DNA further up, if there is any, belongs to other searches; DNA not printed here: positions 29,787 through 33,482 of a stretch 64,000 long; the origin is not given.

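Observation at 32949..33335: TonB-dependent receptor continues 128 aa beyond its terminal beta-strand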

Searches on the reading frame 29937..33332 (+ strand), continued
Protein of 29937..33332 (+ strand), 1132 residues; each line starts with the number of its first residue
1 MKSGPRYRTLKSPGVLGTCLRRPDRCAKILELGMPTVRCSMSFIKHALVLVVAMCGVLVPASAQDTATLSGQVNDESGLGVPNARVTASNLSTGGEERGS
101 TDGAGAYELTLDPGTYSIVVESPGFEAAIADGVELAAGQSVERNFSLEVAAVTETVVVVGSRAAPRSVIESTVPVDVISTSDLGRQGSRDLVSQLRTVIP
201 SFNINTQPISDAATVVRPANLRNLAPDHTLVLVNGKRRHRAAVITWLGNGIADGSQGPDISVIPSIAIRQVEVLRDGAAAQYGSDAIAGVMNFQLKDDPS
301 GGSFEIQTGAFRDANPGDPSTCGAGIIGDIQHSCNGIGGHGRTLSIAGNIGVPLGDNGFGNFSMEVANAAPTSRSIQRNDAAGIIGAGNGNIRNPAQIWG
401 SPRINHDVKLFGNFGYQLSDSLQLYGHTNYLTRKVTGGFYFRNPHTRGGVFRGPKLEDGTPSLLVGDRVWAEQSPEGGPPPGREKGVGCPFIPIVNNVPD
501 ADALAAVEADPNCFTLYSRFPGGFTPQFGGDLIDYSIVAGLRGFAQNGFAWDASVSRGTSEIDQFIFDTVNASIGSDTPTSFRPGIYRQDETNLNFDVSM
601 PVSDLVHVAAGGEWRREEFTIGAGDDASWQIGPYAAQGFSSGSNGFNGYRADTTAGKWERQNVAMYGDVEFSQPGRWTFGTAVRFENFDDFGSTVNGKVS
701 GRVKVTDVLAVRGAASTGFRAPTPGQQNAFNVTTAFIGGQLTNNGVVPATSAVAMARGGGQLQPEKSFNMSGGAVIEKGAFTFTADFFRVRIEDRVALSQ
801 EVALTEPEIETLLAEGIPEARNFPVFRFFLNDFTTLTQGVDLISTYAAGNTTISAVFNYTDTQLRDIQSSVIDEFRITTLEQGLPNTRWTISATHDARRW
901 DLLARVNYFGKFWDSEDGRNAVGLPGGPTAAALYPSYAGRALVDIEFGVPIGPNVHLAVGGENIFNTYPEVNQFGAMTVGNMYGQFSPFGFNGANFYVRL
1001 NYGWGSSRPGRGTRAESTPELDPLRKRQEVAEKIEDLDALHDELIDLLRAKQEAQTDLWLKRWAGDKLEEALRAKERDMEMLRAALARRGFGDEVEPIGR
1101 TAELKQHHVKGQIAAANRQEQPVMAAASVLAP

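Call 20: find_encoding_contigs(protein=P0085, flank=8000, max_places=2)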
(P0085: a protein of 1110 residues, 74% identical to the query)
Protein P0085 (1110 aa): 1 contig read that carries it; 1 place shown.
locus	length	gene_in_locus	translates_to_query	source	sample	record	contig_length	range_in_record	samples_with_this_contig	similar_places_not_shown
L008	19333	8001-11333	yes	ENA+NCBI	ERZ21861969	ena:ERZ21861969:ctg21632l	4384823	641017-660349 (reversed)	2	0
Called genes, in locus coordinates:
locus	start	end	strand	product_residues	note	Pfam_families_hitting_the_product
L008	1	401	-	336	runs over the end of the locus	-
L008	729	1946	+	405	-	PF02746:MR_MLE_N, PF13378:MR_MLE_C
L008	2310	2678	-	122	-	PF00903:Glyoxalase, PF13669:Glyoxalase_4, PF18029:Glyoxalase_6 (weak)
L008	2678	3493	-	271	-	PF25084:LbH_EIF2B (faint), PF25087:GMPPB_C (weak), PF00132:Hexapep, PF13720:Acetyltransf_11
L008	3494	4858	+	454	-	-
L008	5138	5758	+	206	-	-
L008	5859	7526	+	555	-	PF00884:Sulfatase, PF01663:Phosphodiest (weak), PF16347:SGSH_C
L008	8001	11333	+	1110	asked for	PF13620:CarboxypepD_reg, PF13715:CarbopepD_reg_2 (weak), PF07715:Plug, PF00593:TonB_dep_Rec_b-barrel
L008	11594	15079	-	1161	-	PF13517:FG-GAP_3, PF07593:UnbV_ASPIC, PF13424:TPR_12 (weak), PF13432:TPR_16, PF23914:TPR_CcmH_CycH, PF13371:TPR_9 (weak), PF14559:TPR_19, PF13432:TPR_16, +13 more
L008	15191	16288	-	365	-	-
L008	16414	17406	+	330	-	PF00753:Lactamase_B, PF19583:ODP (faint), PF23023:Anti-Pycsar_Apyc1 (weak), PF21221:B_lactamase-like_C (weak)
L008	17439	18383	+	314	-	PF00389:2-Hacid_dh, PF02826:2-Hacid_dh_C, PF03446:NAD_binding_2 (weak)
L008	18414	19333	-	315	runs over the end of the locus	PF00578:AhpC-TSA, PF08534:Redoxin, PF00085:Thioredoxin (faint), PF13728:TraF (faint), PF13098:Thioredoxin_2, PF13905:Thioredoxin_8 (faint)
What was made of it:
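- In at least one lineage the gene is in an ordinary chromosomal context (call 20).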

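Call 37: predict_structure(alignment_id=A1)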
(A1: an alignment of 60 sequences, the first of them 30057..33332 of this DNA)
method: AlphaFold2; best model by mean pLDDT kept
length: 1092 residues; sequences in the alignment: 60
mean_pLDDT: 57.3   pTM: 0.46
mean pLDDT of the five models: 57.3, 54.5, 51.8, 49.5, 48.6
residues with pLDDT >= 90: 25; 70-90: 400; 50-70: 262; < 50: 405
segments of 3 or more residues with pLDDT < 50: 16-24, 111-258, 272-300, 330-364, 395-412, 435-437, 457-459, 474-489, 526-540, 587-616, 681-707, 718-723, 756-761, 785-788, 829-831, 938-953, 966-981, 1079-1092
pLDDT, mean of each block of 10 residues (from residue 1): 60 49 62 82 89 83 85 89 81 83 80 23 22 21 22 24 23 23 27 29 29 26 24 23 22 35 64 44 33 38 63 72 63 38 35 35 54 77 78 45 29 63 56 52 57 55 52 38 37 71 78 78 49 36 59 78 74 73 51 34 24 46 74 72 70 68 80 69 39 28 41 56 61 79 79 54 67 66 50 70 81 80 67 62 70 79 77 61 67 69 77 77 59 53 34 60 48 29 67 90 89 78 81 87 79 73 86 71 30 31
secondary structure, 60 per line:
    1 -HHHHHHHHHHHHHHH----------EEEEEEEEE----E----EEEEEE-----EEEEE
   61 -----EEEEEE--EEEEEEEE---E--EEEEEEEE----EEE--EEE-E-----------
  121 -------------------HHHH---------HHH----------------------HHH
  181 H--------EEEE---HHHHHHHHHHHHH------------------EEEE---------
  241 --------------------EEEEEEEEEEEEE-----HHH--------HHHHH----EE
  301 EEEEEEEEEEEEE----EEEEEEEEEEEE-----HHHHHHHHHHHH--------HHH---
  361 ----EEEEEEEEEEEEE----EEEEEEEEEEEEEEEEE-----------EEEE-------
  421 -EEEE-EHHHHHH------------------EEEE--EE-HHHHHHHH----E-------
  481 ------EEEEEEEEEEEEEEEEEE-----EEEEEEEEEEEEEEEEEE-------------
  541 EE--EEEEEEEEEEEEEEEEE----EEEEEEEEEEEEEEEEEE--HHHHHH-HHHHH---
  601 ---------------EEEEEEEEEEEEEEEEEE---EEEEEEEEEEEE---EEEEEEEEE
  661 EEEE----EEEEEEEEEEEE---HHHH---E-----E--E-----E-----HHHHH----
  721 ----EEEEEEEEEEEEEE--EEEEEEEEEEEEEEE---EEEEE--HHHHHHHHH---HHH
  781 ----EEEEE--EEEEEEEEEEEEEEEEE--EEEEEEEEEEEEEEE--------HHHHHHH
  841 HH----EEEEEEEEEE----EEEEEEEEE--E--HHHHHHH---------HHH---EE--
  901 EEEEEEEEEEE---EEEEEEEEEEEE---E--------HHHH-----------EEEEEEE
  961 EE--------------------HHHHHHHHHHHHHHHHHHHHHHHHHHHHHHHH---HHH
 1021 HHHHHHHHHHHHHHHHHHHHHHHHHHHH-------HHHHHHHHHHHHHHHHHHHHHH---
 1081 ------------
elements in order (helices of 4 or more, strands of 3 or more residues): H2-16 E27-35 E45-50 E56-60 E66-71 E74-81 E88-95 E100-102 E105-107 H140-143 H178-181 E190-193 H197-209 E228-231 E261-273 H290-294 E299-313 E318-329 H335-346 E365-377 E382-398 E410-413 E422-425 H428-433 E452-455 H461-468 E487-504 E510-527 E545-561 E566-583 H586-591 H593-597 E616-633 E637-648 E652-664 E669-680 H684-687 H712-716 E725-738 E741-755 E759-763 H766-774 E785-789 E792-808 E811-825 H834-842 E847-856 E861-869 H875-881 E901-911 E915-926 H939-942 E954-962 H983-1014 H1018-1048 H1056-1077
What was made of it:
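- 30837..32948 (+): 22-stranded beta-barrel. The AlphaFold2 model has 22 long strands from residue 261 to 962, numbered from Met41 (call 37).
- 32922..32948 (+): Last barrel strand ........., carrying the beta-signal-type terminal aromatic, which is internal here. Strand E954-962 in the model (call 37).
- On TonB-dependent receptor/transporter: The model has low overall confidence (call 37).
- The full-length model is poor (mean pLDDT 57; the plug region is about 22) and gives no docking information (call 37).
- Tried and rejected: Full-length AlphaFold2 (call 37).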

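Call 65: find_encoding_contigs(protein=P0122, flank=4000, max_places=3)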
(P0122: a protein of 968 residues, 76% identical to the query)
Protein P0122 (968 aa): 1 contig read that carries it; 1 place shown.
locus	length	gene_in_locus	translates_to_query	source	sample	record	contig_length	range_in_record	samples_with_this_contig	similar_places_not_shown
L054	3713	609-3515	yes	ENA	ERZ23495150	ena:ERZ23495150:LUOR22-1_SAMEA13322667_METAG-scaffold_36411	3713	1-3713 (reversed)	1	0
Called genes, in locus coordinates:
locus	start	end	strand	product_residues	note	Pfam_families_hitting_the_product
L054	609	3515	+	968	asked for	PF13620:CarboxypepD_reg, PF13715:CarbopepD_reg_2 (weak), PF07715:Plug, PF00593:TonB_dep_Rec_b-barrel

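Call 68: list_cluster_members(proteins=[P0187, P0010, P0047, P0085])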
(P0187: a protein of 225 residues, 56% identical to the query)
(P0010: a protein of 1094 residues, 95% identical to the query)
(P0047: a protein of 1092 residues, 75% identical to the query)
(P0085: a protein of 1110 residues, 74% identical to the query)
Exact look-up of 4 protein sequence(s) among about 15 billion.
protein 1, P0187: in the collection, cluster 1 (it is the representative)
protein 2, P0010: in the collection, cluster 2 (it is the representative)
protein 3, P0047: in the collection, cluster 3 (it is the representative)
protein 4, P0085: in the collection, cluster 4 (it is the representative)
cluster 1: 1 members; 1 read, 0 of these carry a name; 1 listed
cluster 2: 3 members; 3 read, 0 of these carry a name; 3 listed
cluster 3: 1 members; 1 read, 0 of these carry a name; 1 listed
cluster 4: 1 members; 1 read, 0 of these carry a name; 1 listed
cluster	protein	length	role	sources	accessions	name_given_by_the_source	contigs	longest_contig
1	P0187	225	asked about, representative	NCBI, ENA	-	-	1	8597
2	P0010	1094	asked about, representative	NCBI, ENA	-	-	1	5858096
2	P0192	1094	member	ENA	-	-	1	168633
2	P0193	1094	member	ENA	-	-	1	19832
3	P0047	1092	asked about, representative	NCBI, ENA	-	-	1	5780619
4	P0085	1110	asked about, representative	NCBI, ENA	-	-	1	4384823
